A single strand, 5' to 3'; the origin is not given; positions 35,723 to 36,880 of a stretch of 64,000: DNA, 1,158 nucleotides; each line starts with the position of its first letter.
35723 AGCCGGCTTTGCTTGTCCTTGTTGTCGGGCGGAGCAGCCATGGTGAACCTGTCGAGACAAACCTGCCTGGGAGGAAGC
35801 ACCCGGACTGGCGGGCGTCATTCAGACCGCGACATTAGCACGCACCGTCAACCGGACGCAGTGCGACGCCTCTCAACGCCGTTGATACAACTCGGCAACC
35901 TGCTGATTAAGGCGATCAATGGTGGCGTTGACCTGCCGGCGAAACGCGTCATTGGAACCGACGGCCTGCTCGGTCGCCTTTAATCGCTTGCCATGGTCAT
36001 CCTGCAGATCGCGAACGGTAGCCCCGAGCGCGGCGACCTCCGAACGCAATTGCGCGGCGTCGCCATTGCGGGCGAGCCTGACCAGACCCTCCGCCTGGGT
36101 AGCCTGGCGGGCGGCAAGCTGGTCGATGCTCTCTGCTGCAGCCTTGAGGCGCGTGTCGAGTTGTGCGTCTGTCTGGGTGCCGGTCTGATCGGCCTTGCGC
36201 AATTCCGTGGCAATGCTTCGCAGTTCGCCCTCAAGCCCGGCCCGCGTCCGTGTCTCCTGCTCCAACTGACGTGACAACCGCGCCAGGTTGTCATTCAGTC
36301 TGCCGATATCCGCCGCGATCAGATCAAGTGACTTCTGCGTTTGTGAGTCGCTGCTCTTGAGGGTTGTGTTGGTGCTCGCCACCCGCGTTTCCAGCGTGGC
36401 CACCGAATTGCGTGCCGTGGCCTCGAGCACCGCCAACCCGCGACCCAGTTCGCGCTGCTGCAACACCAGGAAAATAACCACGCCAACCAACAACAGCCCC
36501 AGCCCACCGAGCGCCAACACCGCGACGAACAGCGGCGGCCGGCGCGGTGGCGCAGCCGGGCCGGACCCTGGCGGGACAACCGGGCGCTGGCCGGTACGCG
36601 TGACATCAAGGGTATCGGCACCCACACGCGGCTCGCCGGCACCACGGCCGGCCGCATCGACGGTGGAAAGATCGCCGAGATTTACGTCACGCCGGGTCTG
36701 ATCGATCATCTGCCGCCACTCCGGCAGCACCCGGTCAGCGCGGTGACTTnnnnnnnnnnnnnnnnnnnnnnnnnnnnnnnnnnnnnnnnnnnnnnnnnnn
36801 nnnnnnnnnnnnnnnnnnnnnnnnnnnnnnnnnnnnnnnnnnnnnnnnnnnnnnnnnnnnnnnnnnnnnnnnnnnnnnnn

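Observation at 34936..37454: Uncharacterised three-gene envelope cluster next to tRNA-Leu: a secreted KAP-tailed protein plus two paralogous bitopic coiled-coil proteins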

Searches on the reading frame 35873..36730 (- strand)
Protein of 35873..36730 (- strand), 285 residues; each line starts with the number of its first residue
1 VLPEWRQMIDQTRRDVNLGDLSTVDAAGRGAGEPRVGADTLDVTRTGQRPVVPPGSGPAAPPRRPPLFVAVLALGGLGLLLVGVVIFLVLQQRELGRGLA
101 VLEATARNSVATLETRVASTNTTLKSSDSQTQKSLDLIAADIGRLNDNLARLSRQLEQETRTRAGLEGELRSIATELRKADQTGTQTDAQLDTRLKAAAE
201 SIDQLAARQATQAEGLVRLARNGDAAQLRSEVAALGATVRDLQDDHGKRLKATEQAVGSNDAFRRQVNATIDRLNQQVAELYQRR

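Call 3: search_protein_families(library=pfam, proteins=[window:35873-36730:-], max_evalue=1)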
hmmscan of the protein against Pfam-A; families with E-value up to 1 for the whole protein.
window:35873-36730:- (285 aa): 13 families
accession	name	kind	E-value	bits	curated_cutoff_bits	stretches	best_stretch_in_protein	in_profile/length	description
PF09787.14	Golgin_A5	-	0.0049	16.9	31.7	1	113-207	59-153/305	Golgin subfamily A member 5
PF16523.10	betaPIX_CC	-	0.021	15.2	26.8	1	142-179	41-78/85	betaPIX coiled coil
PF07889.17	DUF1664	-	0.03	14.8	34.6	1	162-243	35-114/124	Protein of unknown function (DUF1664)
PF14389.11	Lzipper-MIP1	-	0.041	14.7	32.2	0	118-159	40-84/84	Leucine-zipper of ternary complex factor MIP1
PF06103.16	DUF948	-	0.045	14.4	37.2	0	227-280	23-76/89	Bacterial protein of unknown function (DUF948)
PF03954.19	Lectin_N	-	0.1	12.9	28.3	0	71-158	39-91/140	Hepatic lectin, N-terminal domain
PF13863.11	DUF4200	-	0.14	12.9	29.7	1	105-192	17-104/119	Domain of unknown function (DUF4200)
PF12998.12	ING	-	0.26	12.3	23.9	0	165-204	11-50/102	Inhibitor of growth proteins N-terminal histone-binding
PF00038.26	Filament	-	0.36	10.8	40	0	103-198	180-275/313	Intermediate filament protein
PF03915.18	AIP3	-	0.42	10.1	31.6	1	132-253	114-356/406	Actin interacting protein 3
PF07926.17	TPR_MLP1_2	-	0.46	10.9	36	1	148-207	58-117/129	TPR/MLP1/MLP2-like protein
PF11559.13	ADIP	-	0.54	10.8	34.3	0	138-203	64-128/151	Afadin- and alpha -actinin-Binding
PF10473.14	CENP-F_leu_zip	-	0.67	10.5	34.5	1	95-200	29-129/140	Leucine-rich repeats of kinetochore protein Cenp-F/LEK1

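Call 4: search_protein_families(library=ncbifam, proteins=[window:35873-36730:-], max_evalue=1)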
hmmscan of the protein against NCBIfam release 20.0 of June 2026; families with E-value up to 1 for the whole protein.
window:35873-36730:- (285 aa): 10 families
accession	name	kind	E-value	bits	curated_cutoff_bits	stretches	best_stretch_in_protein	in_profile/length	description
TIGR04527.1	mycoplas_twoTM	subfamily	0.00072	19.3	125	2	105-199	44-149/248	MG_279/MG_280 family protein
NF045487.1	ASRP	equivalog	0.0011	17.6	300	1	106-275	329-492/593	archaea-specific SMC-related protein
TIGR02168.1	SMC_prok_B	equivalog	0.0044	14.8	567.35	1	110-280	688-865/1181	chromosome segregation protein SMC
NF006543.0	PRK09039.1-2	equivalog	0.0095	15.8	305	2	144-282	58-158/350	peptidoglycan -binding protein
NF052504.1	sll1863_fam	domain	0.024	14.8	35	1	189-248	7-65/93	sll1863 family stress response protein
NF052320.1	Cbp1_fam_LP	subfamily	0.047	13.2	90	1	113-206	66-161/286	Cbp1 family collagen-binding glycoprotein adhesin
TIGR04523.1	Mplasa_alph_rch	subfamily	0.048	11.6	270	1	110-281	175-347/745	helix-rich protein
NF001417.0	PRK00292.1-4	equivalog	0.094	11.4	468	1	104-150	214-260/342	glucokinase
NF043058.1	T4SS_LegC2C7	subfamily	0.1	11.5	350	1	103-217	180-294/348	LegC2/C7 family Dot/Icm T4SS effector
NF033950.0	Cas12c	equivalog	0.29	8.7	250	1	119-218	365-464/1246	type V CRISPR-associated protein Cas12c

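Call 17: find_homologous_proteins(query=window:35873-36709:-)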
Query window:35873-36709:- (278 aa): 52 proteins with E <= 0.001 among 8000 candidates.
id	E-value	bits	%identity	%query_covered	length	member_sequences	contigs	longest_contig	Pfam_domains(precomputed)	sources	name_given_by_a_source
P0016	2.4e-160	550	98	100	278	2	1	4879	-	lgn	-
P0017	5.2e-160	549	97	100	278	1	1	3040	-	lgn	-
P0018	5.3e-160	549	97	100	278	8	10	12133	-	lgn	-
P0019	9.2e-160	548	97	100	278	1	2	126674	-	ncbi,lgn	-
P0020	1.3e-159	547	97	100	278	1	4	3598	-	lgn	-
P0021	2.7e-159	546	97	100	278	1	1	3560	-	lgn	-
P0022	7.3e-159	545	97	100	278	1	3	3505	-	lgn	-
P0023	1.8e-149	514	92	100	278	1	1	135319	-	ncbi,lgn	ncbi:MAG: hypothetical protein ACOY9J_05240 [Pseudomonadota bacterium]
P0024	2.5e-143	494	89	100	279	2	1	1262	-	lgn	-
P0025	2.5e-139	481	88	100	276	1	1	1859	-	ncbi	-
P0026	3.7e-108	379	71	100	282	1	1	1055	-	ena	-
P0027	3.5e-107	376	72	100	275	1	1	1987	-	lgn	-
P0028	1.0e-97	345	64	100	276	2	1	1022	-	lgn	-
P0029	2.7e-78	281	56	100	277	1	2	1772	-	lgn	-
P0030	3.8e-78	281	56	100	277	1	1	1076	-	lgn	-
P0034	8.0e-75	270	54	99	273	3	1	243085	-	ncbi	-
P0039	3.6e-71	258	53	100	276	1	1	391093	-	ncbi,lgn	ncbi:MAG: hypothetical protein ACOY33_02075 [Pseudomonadota bacterium]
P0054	6.8e-65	237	49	100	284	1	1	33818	-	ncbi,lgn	ncbi:MAG: hypothetical protein ACLGHJ_06310 [Gammaproteobacteria bacterium]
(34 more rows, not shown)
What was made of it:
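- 35873..36709 (-): Gene B: 278-aa single-pass membrane protein with a long coiled coil. 52 full-length homologues at 44-98% identity (call 17).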

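Call 18: find_encoding_contigs(protein=P0039, flank=10000, max_places=2)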
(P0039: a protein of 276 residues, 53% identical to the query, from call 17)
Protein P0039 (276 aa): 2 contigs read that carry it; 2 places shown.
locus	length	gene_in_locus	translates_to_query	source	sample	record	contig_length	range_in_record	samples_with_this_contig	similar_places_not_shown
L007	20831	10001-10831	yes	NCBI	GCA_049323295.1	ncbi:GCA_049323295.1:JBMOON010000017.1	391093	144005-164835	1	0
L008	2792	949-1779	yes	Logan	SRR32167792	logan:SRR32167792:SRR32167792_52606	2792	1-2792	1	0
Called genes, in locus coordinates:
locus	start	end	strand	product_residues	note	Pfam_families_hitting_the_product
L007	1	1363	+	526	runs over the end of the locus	PF00009:GTP_EFTU, PF22042:EF-G_D2, PF03144:GTP_EFTU_D2, PF16658:RF3_C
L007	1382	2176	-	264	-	-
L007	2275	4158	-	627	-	PF00109:ketoacyl-synt, PF02801:Ketoacyl-synt_C (weak)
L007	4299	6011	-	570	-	PF00501:AMP-binding, PF13193:AMP-binding_C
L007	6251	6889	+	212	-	PF00440:TetR_N, PF18556:TetR_C_35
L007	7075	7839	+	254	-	PF09995:MPAB_Lcp_cat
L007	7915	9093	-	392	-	PF00108:Thiolase_N, PF22691:Thiolase_C_1 (faint), PF02803:Thiolase_C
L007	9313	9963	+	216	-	-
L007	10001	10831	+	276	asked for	-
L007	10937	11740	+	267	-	-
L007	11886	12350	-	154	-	PF06945:DUF1289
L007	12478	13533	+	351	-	PF00970:FAD_binding_6 (weak), PF00175:NAD_binding_1, PF00111:Fer2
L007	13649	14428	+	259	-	PF11008:DUF2846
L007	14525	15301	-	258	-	PF00378:ECH_1, PF16113:ECH_2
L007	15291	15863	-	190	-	PF20791:Acyl-ACP_TE_C (faint), PF13279:4HBT_2, PF03061:4HBT (weak)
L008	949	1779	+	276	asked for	-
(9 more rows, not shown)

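Call 19: find_encoding_contigs(protein=P0034, flank=10000, max_places=2)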
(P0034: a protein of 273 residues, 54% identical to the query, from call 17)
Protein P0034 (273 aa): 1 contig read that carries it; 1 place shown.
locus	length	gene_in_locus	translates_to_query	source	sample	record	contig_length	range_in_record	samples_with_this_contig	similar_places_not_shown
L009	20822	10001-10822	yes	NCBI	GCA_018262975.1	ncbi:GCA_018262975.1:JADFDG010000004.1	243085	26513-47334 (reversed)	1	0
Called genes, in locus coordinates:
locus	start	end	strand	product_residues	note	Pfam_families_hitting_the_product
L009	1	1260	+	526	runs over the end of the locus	PF00009:GTP_EFTU, PF22042:EF-G_D2, PF03144:GTP_EFTU_D2, PF16658:RF3_C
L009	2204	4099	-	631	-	PF00109:ketoacyl-synt, PF02801:Ketoacyl-synt_C (weak)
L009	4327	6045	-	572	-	PF00501:AMP-binding, PF13193:AMP-binding_C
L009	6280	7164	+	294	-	PF09995:MPAB_Lcp_cat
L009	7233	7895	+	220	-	-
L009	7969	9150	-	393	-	PF00108:Thiolase_N, PF02803:Thiolase_C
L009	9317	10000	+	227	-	-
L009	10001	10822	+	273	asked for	-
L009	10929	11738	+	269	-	-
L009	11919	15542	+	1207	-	PF01855:POR_N, PF17147:PFOR_II, PF01558:POR, PF10371:EKR, PF12838:Fer4_7, PF13183:Fer4_8 (weak), PF13187:Fer4_9 (weak), PF02775:TPP_enzyme_C, +6 more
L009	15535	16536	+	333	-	PF01180:DHO_dh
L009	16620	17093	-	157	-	PF06945:DUF1289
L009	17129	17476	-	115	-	PF00805:Pentapeptide (weak)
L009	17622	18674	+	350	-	PF00970:FAD_binding_6 (weak), PF00175:NAD_binding_1, PF00111:Fer2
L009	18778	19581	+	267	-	PF11008:DUF2846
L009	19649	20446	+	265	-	PF00378:ECH_1, PF16113:ECH_2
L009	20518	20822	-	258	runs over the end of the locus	PF00378:ECH_1, PF16113:ECH_2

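Call 20: find_encoding_contigs(protein=P0054, flank=10000, max_places=2)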
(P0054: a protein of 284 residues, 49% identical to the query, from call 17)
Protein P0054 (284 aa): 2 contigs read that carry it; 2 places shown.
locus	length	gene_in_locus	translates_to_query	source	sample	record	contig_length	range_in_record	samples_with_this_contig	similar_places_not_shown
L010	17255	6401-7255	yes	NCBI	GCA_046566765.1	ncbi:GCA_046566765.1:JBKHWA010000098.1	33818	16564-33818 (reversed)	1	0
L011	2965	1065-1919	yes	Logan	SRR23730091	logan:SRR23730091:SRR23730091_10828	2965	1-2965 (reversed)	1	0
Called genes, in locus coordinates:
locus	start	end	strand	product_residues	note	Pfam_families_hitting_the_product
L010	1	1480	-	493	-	PF00501:AMP-binding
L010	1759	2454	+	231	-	PF00440:TetR_N, PF18556:TetR_C_35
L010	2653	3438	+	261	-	PF09995:MPAB_Lcp_cat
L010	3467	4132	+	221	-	PF01852:START (weak)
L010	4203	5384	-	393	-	PF00108:Thiolase_N, PF22691:Thiolase_C_1 (faint), PF02803:Thiolase_C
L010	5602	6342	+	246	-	-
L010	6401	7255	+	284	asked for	-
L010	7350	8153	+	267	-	-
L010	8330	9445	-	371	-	PF02169:LPP20 (weak)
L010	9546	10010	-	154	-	PF06945:DUF1289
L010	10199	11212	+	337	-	PF00970:FAD_binding_6, PF00175:NAD_binding_1, PF00111:Fer2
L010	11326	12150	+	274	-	PF11008:DUF2846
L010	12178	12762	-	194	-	PF13279:4HBT_2, PF03061:4HBT (weak)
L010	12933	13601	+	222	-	PF01891:CbiM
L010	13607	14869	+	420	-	PF03023:MurJ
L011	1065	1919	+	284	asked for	-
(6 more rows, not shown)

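Call 39: find_related_loci(query=A2, collection=genome_contigs, flank=10000)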
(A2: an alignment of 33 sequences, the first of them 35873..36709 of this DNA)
Query A2 (278 aa) in genome_contigs; peptide patterns used: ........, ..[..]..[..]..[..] (x = any residue, [..] = any of these).
127 stretches matched a pattern; 22 encode a relative of the query (tblastn E <= 1e-3); 22 distinct loci.
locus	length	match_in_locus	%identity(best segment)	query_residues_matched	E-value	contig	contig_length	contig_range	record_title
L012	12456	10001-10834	92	1-278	2e-148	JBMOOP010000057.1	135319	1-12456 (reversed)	MAG: Pseudomonadota bacterium isolate Betzabe_MAG105 MAG105_57, whole genome shotgun sequence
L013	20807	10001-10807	54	3-278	9e-77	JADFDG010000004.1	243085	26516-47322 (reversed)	MAG: Gammaproteobacteria bacterium isolate QR_Bin.12 NODE_4_length_243085_cov_146.587, whole genome shotgun sequence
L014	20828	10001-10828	53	1-278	6e-70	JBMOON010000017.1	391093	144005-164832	MAG: Pseudomonadota bacterium isolate Betzabe_MAG103 MAG103_17, whole genome shotgun sequence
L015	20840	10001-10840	53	1-278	1e-65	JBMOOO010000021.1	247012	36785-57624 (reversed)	MAG: Pseudomonadota bacterium isolate Betzabe_MAG104 MAG104_21, whole genome shotgun sequence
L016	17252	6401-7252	49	1-278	4e-60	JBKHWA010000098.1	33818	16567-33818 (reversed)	MAG: Gammaproteobacteria bacterium isolate B_bin_3_orig k127_104185, whole genome shotgun sequence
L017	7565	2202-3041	46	1-278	1e-59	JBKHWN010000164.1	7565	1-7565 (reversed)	MAG: Gammaproteobacteria bacterium isolate B_bin_45_orig k127_275646, whole genome shotgun sequence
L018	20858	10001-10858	38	1-278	1e-47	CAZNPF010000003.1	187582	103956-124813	MAG TPA_asm: uncultured Pseudomonadales bacterium isolate SRP263991_co5_11 genome assembly, contig: NODE_119_length_1875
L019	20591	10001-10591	26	109-277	6e-7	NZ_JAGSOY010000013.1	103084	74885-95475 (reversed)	Zooshikella harenae strain WH53 13, whole genome shotgun sequence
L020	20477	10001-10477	31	128-267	1e-6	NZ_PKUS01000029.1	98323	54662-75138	Pseudohalioglobus lutimaris strain HF004 contig29, whole genome shotgun sequence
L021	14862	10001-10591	25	109-277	2e-6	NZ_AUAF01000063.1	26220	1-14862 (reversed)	Zooshikella ganghwensis DSM 15267 F607DRAFT_scaffold00063.63_C, whole genome shotgun sequence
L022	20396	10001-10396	29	142-277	1e-6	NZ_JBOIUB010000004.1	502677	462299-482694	Zooshikella sp. RANM57 NODE_4_length_502677_cov_17.398092, whole genome shotgun sequence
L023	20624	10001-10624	28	76-276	7e-6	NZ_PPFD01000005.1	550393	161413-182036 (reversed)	Endozoicomonas sp. OPT23 EOPP23_contig5, whole genome shotgun sequence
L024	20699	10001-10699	24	43-267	3e-5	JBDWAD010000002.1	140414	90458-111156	MAG: Halioglobus sp. isolate AQ.29.F.C3_31_9 AQ_29_F_C3_31_9_000000000002, whole genome shotgun sequence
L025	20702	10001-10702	27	23-271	3e-5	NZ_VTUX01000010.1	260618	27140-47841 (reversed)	Pseudohalioglobus sediminis strain NY5 scaffold10_size260618, whole genome shotgun sequence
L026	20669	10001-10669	23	42-264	4e-5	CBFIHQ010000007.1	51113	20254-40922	MAG: uncultured Porticoccaceae bacterium isolate Co_bin_847_indstr genome assembly, contig: Co_bin_847_indstr_c7, whole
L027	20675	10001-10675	26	36-271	4e-5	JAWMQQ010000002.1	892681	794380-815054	Halieaceae bacterium WMMBA7 NODE_2_length_892681_cov_30.524314, whole genome shotgun sequence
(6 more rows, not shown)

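Call 45: search_protein_families(library=pfam, proteins=[L027:9905-10705:+, L019:9698-10594:+, L023:9794-10654:+, L020:9719-10513:+, L019:11136-12215:+, L023:10727-11752:+], max_evalue=0.1)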
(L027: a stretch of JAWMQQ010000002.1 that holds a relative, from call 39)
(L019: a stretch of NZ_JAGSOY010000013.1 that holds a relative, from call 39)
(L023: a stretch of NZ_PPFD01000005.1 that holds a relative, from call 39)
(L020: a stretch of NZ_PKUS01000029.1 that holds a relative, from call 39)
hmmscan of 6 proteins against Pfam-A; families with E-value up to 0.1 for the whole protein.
L027:9905-10705:+ (266 aa): 13 families
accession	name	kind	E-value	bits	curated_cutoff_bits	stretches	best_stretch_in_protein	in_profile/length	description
PF25450.1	Rab11-FIP3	-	0.0042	17.8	31.9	0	86-157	47-113/125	Rab11-FIP3-like domain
PF16326.10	ABC_tran_CTD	-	0.0042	17.7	32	1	82-129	4-52/69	ABC transporter C-terminal domain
PF08702.15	Fib_alpha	-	0.0045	17.6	29.9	1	83-190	25-124/143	Fibrinogen alpha/beta chain family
PF10046.14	BLOC1_2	-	0.0095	16.7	33.4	0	84-140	25-80/96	Biogenesis of lysosome-related organelles complex-1 subunit 2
PF15619.11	Lebercilin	-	0.012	15.7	34.3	1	83-141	121-179/193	Ciliary protein causing Leber congenital amaurosis disease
PF06089.17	Asparaginase_II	-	0.016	14.7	25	1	155-234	28-107/322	L-asparaginase II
PF15035.11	Rootletin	-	0.025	15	36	1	92-229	22-159/188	Ciliary rootlet component, centrosome cohesion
PF04508.17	Pox_A_type_inc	-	0.048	14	21.4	0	98-111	6-19/23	Viral A-type inclusion protein repeat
PF10498.14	IFT57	-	0.048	13.1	40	1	138-254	234-350/360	Intra-flagellar transport protein 57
PF05388.16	Carbpep_Y_N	-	0.053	14.3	25.8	1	68-156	5-102/127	Carboxypeptidase Y pro-peptide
PF04791.21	LMBR1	-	0.08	12.2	31.9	0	197-258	196-257/510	LMBR1-like membrane protein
PF07303.18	Occludin_ELL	-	0.087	14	31.2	0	89-153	25-86/101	Occludin homology domain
PF19111.5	DUF5798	-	0.091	13.4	27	0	170-217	7-54/89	Family of unknown function (DUF5798)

L019:9698-10594:+ (298 aa): 16 families
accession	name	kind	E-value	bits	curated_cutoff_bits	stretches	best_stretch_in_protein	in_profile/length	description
PF05478.16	Prominin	-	2.7e-05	22.9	34.3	1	53-294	142-378/799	Prominin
PF07889.17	DUF1664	-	0.00047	20.6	34.6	0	73-138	48-113/124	Protein of unknown function (DUF1664)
PF06419.17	COG6_N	-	0.0021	18.6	27.4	1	155-225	23-90/114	Conserved oligomeric complex COG6, N-terminal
PF06103.16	DUF948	-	0.0024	18.4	37.2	0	200-252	23-75/89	Bacterial protein of unknown function (DUF948)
PF03462.23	PCRF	-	0.0085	16.3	24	1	138-222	5-90/194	PCRF domain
PF14282.11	FlxA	-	0.0098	16.4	26.3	1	192-263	6-77/101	FlxA-like protein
PF23991.1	DUF7310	-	0.022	15.7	40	0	159-220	17-75/83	Coiled-coil region of unknown function (DUF7310)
PF17561.7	TssO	-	0.023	15.3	29.2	0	52-178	12-134/148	Type VI secretion system, TssO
PF16627.10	BRX_assoc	-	0.031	14.9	27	1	222-262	7-43/70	Unstructured region between BRX_N and BRX domain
PF25762.1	HAUS1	-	0.04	14.1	40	1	74-252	41-222/236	HAUS augmin-like complex subunit 1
PF07725.18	LRR_3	-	0.042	14.1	20.2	0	126-140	3-17/20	Leucine Rich Repeat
PF00038.26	Filament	-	0.043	13.9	40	1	175-273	181-274/313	Intermediate filament protein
PF07851.19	TMEM120A-B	-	0.047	13.4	29.8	0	89-168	7-86/324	TMEM120A/B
PF11887.13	Mce4_CUP1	-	0.054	13.5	32.6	0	154-233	60-136/222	Cholesterol uptake porter CUP1 of Mce4, putative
PF12095.13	CRR7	-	0.073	13.9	25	0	182-218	35-71/84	Protein CHLORORESPIRATORY REDUCTION 7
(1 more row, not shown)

L023:9794-10654:+ (286 aa): 6 families
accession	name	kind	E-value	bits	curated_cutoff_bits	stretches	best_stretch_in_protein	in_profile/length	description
PF14283.11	CD1107-like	-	0.0003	21.1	26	1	25-79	101-155/158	Mobile element protein CD1107-like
PF01795.25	Methyltransf_5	-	0.0014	18.6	27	1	191-274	143-225/309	MraW methylase family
PF00261.25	Tropomyosin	-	0.0053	16.7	38.6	0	163-274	19-108/242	Tropomyosin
PF07889.17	DUF1664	-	0.0065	17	34.6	1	186-270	38-122/124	Protein of unknown function (DUF1664)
PF06103.16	DUF948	-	0.029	15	37.2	0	68-135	15-82/89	Bacterial protein of unknown function (DUF948)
PF07160.18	SKA1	-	0.032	14.5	29.6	0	77-207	17-141/243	Spindle and kinetochore-associated protein 1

L020:9719-10513:+ (264 aa): 21 families
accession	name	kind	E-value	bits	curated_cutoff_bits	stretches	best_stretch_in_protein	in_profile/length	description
PF15742.10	DUF4686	-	0.0013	18.3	31.3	1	83-260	132-314/384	Domain of unknown function (DUF4686)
PF10046.14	BLOC1_2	-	0.0042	17.9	33.4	0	152-229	4-81/96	Biogenesis of lysosome-related organelles complex-1 subunit 2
PF15619.11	Lebercilin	-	0.0081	16.2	34.3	1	83-141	121-179/193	Ciliary protein causing Leber congenital amaurosis disease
PF16326.10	ABC_tran_CTD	-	0.0089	16.7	32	0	95-136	10-52/69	ABC transporter C-terminal domain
PF05791.16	Bacillus_HBL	-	0.011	16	29.1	0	183-238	96-151/177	Bacillus haemolytic enterotoxin (HBL)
PF06160.17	EzrA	-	0.019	13.7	39.6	1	100-238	351-483/557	Septation ring formation regulator, EzrA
PF08702.15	Fib_alpha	-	0.02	15.5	29.9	0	96-190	31-124/143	Fibrinogen alpha/beta chain family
PF18595.6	Nuf2_DHR10-like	-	0.02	15.4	28.4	1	163-250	4-91/117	Nuf2, DHR10-like domain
PF23991.1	DUF7310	-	0.021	15.8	40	0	162-214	24-76/83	Coiled-coil region of unknown function (DUF7310)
PF01544.23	CorA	-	0.022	14.5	27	1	90-205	115-229/292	CorA-like Mg2+ transporter protein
PF16515.11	HIP1_clath_bdg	-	0.023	15.5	28.8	0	189-260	6-75/99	Clathrin-binding domain of Huntingtin-interacting protein 1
PF13094.11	CENP-Q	-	0.025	15.2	28.5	1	123-218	62-157/162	CENP-Q, a CENPA-CAD centromere complex subunit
PF06419.17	COG6_N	-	0.029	14.9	27.4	1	199-255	26-82/114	Conserved oligomeric complex COG6, N-terminal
PF10157.14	BORCS6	-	0.06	14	35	1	122-218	4-100/101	BLOC-1-related complex sub-unit 6 C-terminal helix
PF20088.4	DUF6480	-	0.067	13.5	25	0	14-78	8-68/78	Family of unknown function (DUF6480)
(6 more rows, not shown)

L019:11136-12215:+ (359 aa): 0 families

L023:10727-11752:+ (341 aa): 0 families
